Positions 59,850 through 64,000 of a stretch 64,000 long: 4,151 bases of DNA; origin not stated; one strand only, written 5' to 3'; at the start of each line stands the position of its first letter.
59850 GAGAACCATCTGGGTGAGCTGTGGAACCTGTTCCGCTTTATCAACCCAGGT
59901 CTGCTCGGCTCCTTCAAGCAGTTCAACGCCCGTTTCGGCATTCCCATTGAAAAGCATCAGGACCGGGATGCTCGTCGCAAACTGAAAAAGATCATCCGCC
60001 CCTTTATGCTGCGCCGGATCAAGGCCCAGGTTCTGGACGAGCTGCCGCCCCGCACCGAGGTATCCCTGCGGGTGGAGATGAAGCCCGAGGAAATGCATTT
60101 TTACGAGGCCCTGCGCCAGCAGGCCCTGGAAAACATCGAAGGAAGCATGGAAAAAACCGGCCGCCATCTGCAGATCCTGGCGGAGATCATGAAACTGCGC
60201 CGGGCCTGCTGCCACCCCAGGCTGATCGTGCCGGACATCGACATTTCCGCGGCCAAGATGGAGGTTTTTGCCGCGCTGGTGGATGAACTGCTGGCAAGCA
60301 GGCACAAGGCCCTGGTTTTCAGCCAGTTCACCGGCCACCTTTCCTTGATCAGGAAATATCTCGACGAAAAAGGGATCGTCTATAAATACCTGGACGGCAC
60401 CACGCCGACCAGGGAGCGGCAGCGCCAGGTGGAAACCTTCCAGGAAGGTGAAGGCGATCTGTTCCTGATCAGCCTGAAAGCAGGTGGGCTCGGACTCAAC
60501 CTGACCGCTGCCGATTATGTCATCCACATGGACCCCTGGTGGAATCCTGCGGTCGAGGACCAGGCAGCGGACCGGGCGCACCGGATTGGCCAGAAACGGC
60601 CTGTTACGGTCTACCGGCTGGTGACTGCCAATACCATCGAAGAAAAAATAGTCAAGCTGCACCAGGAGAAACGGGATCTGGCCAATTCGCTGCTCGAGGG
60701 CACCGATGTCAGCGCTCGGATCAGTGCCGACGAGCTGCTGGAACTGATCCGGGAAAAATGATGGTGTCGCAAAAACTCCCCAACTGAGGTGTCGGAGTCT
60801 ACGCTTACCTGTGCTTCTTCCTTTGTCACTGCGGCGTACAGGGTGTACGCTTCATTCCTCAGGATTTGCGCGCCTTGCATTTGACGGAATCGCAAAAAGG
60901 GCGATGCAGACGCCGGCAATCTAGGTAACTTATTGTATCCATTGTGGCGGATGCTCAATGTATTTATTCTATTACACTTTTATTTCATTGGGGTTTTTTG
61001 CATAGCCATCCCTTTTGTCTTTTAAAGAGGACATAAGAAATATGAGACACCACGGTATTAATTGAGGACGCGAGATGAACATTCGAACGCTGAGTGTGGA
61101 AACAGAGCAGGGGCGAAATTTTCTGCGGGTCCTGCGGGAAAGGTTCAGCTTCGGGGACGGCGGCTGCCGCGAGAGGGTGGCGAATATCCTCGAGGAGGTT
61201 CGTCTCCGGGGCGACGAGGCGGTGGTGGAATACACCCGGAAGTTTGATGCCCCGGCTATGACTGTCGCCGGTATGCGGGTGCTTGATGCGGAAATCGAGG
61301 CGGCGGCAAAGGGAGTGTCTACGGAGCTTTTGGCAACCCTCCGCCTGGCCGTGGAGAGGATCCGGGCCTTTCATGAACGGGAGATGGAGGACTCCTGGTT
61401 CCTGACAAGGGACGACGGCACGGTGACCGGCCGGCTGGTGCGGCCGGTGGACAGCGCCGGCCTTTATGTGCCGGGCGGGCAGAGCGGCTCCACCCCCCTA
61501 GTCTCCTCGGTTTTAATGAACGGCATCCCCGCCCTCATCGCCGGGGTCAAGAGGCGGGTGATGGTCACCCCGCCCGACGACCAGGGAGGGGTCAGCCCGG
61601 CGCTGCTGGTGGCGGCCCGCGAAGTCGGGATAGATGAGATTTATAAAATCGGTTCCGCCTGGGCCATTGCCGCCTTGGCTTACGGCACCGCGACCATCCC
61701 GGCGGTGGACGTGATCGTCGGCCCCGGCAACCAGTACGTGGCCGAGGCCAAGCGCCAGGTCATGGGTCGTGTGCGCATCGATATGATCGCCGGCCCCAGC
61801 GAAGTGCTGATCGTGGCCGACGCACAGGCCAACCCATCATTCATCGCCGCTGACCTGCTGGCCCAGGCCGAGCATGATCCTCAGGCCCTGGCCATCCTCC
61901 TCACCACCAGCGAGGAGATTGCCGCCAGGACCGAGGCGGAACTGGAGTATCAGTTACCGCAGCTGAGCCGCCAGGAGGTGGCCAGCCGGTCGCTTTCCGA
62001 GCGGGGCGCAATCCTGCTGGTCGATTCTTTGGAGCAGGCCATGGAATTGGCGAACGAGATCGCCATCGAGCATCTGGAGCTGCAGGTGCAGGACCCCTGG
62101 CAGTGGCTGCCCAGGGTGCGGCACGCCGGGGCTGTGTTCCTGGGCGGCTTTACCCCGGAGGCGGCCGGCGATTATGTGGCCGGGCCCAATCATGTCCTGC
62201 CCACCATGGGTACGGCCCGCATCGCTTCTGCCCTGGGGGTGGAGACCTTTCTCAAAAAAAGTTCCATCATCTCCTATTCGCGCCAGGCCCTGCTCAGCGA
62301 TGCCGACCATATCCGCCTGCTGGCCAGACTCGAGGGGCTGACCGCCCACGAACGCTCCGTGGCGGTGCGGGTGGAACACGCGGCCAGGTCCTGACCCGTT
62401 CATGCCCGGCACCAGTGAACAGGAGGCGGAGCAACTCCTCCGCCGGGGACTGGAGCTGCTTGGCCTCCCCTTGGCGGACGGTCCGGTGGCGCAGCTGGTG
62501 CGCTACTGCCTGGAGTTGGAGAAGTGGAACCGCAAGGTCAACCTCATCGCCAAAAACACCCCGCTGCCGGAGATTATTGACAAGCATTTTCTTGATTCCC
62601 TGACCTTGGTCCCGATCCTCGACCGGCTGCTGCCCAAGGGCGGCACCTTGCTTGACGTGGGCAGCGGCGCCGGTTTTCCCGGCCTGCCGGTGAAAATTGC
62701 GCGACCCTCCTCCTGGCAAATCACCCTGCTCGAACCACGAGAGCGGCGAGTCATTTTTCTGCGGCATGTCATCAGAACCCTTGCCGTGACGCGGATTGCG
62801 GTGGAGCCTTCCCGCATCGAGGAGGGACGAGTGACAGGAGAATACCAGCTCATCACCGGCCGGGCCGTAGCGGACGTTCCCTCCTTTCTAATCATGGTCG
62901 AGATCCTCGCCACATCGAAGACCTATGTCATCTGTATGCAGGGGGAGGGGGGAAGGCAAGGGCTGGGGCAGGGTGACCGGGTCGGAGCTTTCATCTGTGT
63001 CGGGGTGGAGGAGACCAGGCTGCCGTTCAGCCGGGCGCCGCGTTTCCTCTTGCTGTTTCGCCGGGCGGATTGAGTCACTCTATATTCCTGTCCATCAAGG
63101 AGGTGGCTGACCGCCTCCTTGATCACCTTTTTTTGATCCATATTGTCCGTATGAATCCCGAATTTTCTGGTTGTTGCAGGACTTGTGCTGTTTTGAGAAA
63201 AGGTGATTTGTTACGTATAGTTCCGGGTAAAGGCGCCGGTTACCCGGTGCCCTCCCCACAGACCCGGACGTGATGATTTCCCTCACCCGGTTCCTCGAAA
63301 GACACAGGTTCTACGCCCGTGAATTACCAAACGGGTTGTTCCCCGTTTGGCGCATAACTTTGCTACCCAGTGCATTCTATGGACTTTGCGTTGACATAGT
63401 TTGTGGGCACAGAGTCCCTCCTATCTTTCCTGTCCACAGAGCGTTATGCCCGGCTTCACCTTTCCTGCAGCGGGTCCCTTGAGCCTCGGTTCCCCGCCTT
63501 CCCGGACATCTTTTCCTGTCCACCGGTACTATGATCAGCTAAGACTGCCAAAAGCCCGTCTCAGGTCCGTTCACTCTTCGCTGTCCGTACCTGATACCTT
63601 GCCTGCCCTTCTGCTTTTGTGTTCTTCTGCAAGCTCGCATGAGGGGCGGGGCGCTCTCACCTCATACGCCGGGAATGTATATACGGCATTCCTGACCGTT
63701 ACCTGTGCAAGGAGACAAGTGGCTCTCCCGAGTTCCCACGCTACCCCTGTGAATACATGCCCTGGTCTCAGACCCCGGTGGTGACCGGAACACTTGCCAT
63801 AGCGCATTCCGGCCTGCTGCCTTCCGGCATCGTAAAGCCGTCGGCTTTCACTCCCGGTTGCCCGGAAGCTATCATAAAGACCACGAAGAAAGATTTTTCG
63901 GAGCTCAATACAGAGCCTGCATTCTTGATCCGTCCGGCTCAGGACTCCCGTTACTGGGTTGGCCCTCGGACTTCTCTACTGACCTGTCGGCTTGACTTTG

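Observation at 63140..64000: At least 780 nt of ORF-free, purine-skewed, hairpin-rich sequence after rsmG: a possible ORF-less or degenerate group II intron, or another large structured RNA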

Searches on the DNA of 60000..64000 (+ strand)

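Call 3: search_rna_families(source=window, start=60000, end=64000, threshold=evalue, max_evalue=10, show_alignments=5)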
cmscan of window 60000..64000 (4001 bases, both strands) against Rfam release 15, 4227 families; matches with E-value up to 10: 6.
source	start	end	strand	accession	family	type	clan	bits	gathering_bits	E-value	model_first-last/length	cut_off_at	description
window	63763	64000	-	RF02005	group-II-D1D4-6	Intron;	CL00102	75.7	49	1.6e-20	16-225/225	5'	Group II catalytic intron D1-D4-6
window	63258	63296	-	RF04357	Plastid-ndhA-ndhB-2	Intron;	CL00155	30.6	53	0.00055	1-41/41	no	Plastid-ndhA-ndhB-2 group II-D5 intron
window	63221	63295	-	RF00029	Intron_gpII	Intron;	-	30.4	40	0.0031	1-77/77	no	Group II catalytic intron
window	63258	63299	-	RF04336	Plastid-petD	Intron;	-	22.2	65.5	0.25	1-47/47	no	Plastid-petD group II-D5 intron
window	63094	63123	+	RF03831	mir-627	Gene; miRNA;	-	17.3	86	5.8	30-59/87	no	mir-627 microRNA precursor family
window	63826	63881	-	RF03004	Lacto-phage-1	Gene; sRNA;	-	17.1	50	8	1-81/81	no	Lacto-phage-1 RNA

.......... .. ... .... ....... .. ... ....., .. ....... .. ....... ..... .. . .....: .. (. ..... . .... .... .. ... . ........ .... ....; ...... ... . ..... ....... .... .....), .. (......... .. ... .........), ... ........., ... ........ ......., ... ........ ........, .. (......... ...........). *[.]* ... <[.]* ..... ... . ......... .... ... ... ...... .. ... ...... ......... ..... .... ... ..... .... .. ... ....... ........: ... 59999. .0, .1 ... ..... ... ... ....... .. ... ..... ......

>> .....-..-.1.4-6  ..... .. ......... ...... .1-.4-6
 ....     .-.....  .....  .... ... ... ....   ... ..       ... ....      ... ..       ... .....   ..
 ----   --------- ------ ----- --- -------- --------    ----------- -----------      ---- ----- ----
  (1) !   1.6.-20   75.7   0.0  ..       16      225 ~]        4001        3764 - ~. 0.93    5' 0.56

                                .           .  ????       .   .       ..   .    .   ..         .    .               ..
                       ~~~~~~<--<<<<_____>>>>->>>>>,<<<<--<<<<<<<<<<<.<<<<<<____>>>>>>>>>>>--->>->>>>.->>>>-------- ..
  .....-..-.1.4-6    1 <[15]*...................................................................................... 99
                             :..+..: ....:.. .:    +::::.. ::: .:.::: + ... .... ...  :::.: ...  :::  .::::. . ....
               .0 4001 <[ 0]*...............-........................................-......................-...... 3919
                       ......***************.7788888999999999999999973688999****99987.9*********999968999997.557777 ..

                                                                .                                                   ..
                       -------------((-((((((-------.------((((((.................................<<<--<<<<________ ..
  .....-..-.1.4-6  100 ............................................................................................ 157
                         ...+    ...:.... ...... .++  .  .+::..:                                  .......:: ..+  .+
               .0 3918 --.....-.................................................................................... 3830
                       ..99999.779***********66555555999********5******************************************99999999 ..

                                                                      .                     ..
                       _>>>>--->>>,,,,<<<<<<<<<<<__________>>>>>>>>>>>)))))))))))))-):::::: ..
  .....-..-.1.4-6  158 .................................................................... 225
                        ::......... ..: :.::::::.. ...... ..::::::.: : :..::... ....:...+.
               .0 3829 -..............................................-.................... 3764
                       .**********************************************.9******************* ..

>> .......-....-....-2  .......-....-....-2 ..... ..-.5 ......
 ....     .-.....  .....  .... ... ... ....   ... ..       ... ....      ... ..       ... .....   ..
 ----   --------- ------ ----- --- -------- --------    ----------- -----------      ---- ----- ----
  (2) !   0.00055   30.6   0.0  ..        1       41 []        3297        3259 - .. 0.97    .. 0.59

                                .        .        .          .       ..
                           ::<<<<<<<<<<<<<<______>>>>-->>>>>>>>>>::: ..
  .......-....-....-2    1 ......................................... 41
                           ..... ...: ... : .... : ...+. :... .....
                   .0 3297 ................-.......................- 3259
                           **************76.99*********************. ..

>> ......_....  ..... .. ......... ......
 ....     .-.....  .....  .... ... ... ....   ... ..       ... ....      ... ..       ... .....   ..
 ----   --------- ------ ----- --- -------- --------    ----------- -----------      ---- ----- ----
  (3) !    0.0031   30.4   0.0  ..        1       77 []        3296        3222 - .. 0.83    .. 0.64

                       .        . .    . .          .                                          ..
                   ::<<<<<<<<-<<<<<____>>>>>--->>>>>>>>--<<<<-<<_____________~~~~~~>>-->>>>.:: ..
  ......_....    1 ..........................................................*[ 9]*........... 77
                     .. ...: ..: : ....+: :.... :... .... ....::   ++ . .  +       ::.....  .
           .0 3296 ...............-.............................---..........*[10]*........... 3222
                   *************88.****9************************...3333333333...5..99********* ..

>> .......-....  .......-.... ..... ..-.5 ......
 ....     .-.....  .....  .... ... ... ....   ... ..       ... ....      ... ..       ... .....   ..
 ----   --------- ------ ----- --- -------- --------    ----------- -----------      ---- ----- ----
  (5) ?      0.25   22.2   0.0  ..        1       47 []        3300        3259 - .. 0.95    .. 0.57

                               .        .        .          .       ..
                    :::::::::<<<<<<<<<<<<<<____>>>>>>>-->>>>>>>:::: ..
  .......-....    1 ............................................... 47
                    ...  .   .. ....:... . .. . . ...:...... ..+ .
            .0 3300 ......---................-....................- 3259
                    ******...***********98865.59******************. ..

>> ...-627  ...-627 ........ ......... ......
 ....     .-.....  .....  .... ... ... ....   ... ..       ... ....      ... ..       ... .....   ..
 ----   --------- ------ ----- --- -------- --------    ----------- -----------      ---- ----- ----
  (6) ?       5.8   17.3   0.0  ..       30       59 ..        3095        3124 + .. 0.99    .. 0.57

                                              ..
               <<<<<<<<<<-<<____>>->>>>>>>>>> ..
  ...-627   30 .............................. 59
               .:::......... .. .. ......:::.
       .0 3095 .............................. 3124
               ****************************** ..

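Call 11: search_rna_families(source=L001, start=10600, end=13136, threshold=evalue, max_evalue=1, show_alignments=2)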
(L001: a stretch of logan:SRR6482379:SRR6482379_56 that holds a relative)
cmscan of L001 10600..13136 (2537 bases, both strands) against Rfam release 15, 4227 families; matches with E-value up to 1: 4.
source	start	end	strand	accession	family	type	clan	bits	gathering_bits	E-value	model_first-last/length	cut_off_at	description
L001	11362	11614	-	RF02005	group-II-D1D4-6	Intron;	CL00102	92.8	49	3.4e-26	1-225/225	no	Group II catalytic intron D1-D4-6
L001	10857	10895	-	RF04357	Plastid-ndhA-ndhB-2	Intron;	CL00155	30.6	53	0.00035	1-41/41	no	Plastid-ndhA-ndhB-2 group II-D5 intron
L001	10820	10894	-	RF00029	Intron_gpII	Intron;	-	30.4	40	0.002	1-77/77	no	Group II catalytic intron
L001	10857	10898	-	RF04336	Plastid-petD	Intron;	-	22.2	65.5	0.16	1-47/47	no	Plastid-petD group II-D5 intron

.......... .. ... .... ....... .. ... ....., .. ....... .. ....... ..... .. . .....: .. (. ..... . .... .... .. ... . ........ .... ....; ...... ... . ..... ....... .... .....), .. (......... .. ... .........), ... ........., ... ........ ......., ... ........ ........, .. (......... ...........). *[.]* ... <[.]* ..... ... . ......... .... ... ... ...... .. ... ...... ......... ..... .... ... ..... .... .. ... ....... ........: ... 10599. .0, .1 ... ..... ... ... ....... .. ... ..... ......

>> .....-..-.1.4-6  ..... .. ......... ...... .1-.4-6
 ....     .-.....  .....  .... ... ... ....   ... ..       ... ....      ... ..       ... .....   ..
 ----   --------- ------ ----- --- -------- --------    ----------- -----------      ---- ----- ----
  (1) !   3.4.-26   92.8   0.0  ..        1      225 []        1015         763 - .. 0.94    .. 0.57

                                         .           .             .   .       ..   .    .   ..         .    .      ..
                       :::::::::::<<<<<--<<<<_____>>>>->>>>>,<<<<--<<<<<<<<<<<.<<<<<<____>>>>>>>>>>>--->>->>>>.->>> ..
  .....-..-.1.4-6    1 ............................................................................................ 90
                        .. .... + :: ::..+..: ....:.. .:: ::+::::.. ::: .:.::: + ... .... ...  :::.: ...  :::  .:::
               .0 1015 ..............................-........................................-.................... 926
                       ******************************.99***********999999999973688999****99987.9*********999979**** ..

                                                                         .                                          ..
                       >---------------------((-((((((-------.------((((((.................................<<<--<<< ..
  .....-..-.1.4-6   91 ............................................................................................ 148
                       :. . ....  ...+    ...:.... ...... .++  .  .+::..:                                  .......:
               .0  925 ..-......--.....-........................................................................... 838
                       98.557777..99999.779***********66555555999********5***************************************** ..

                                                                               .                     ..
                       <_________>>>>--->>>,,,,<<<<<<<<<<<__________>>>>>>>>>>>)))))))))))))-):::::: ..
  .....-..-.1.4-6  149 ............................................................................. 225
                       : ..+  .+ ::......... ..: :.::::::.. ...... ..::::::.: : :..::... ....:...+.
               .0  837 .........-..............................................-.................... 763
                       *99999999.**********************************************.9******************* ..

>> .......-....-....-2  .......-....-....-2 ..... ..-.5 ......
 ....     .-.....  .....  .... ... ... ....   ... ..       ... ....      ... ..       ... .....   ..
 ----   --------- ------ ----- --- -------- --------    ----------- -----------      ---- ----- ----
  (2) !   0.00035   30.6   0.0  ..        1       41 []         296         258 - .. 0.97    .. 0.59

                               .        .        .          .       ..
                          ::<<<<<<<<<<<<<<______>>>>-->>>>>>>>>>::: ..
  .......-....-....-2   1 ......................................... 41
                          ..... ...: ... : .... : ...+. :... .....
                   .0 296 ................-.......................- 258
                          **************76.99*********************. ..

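Call 14: search_dna_similar(query=L001:10820-11631:-, collection=plasmids, mode=distant, max_evalue=0.001)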
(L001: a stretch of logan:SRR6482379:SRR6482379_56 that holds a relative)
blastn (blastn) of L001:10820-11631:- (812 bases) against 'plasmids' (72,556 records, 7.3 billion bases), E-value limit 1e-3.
Records with a match: 2; places in all: 5; records where one place covers at least 80% of the query: 0.
Best place of each record, by identity: 80-90% 1; 60-80% 1.
By first word of the organism name: Desulfosarcina 1; Candidatus 1.
By predicted mobility (MOB-suite, as given by PLSDB): non-mobilizable 2.
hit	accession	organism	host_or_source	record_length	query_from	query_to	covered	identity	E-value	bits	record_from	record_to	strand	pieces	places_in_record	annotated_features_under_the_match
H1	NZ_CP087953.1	Desulfosarcina sp. BuS5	-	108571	22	662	79%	72.1%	4e-86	325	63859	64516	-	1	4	ltrA: group II intron reverse transcriptase/maturase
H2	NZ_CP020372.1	Candidatus Thiodictyon syntrophicum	meromictic lake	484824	736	811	9%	81.8%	4e-10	73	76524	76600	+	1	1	none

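Call 16: get_annotated_region(hit=H1, flank=4000)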
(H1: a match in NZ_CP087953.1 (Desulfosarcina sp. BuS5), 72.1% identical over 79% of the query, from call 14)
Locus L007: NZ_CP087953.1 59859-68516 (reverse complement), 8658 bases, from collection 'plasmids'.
description: Desulfosarcina sp. BuS5 plasmid unnamed1, complete sequence
organism: Desulfosarcina sp. BuS5 (NCBI taxid 933262)
taxonomy: Bacteria; Thermodesulfobacteriota; Desulfobacteria; Desulfobacterales; Desulfosarcinaceae; Desulfosarcina; Desulfosarcina sp. BuS5
host: -; source: -; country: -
typing (MOB-suite, as given by PLSDB): non-mobilizable
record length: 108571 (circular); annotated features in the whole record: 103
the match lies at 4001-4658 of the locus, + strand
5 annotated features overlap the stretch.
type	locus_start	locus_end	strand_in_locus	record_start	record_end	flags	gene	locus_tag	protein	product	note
CDS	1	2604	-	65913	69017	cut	-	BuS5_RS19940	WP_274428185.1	Tn3 family transposase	-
CDS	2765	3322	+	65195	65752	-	-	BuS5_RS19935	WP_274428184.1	recombinase family protein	GO:0006310 - DNA recombination [Evidence IEA]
CDS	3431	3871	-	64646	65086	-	-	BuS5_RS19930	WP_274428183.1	hypothetical protein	-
CDS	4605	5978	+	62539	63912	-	ltrA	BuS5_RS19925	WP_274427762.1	group II intron reverse transcriptase/maturase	GO:0000373 - Group II intron splicing [Evidence IEA]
CDS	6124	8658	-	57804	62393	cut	-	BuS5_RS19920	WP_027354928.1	hypothetical protein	-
